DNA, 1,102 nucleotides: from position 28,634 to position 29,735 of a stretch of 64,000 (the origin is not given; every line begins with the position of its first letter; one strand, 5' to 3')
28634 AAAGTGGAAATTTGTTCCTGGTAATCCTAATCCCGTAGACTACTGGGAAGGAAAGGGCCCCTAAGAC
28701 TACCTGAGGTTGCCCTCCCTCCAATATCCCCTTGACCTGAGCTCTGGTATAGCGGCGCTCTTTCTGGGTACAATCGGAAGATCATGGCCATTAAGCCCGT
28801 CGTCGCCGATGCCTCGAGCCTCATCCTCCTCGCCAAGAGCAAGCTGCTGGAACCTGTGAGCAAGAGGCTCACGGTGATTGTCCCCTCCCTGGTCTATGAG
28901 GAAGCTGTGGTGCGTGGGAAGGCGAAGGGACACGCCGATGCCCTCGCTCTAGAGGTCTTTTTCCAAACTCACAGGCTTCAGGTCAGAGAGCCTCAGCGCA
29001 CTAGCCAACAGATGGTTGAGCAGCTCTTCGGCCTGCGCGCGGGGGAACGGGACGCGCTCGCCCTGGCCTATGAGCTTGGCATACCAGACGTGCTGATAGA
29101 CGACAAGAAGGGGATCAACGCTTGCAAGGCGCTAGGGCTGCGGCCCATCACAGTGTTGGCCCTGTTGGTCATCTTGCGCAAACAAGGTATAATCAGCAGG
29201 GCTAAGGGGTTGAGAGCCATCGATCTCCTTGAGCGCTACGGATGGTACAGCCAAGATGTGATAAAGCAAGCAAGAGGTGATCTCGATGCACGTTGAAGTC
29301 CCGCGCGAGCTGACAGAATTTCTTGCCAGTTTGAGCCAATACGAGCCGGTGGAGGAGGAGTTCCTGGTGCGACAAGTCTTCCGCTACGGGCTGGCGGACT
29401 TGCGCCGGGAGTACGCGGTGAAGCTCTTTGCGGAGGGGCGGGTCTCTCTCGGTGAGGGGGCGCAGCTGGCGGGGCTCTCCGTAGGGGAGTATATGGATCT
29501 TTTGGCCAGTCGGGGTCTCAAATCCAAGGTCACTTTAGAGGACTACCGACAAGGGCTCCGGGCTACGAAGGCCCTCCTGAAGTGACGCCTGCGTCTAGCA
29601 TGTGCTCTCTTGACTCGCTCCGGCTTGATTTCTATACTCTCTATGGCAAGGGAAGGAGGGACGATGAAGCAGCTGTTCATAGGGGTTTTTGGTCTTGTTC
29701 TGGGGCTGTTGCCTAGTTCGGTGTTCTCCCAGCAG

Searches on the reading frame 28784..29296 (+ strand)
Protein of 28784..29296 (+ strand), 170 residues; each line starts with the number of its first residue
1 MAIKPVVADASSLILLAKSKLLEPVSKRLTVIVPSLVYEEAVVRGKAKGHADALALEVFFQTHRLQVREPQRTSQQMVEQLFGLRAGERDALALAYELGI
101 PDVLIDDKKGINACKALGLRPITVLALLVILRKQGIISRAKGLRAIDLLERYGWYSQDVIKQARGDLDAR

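Call 8: search_protein_families(library=pfam, proteins=[window:28784-29296:+], max_evalue=10)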
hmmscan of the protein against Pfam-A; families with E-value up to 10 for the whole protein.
window:28784-29296:+ (170 aa): 0 families

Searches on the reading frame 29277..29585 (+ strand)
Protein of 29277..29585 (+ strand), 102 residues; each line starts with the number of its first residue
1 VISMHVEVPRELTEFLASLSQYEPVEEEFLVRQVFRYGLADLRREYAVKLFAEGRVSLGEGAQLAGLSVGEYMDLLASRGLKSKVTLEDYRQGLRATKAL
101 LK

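Call 8: search_protein_families(library=pfam, proteins=[window:29277-29585:+], max_evalue=10)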
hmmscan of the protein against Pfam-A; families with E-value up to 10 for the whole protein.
window:29277-29585:+ (102 aa): 1 family
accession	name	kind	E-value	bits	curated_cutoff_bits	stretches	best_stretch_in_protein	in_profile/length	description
PF03683.19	UPF0175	-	9e-12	45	27.9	1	41-93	19-72/75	Uncharacterised protein family (UPF0175)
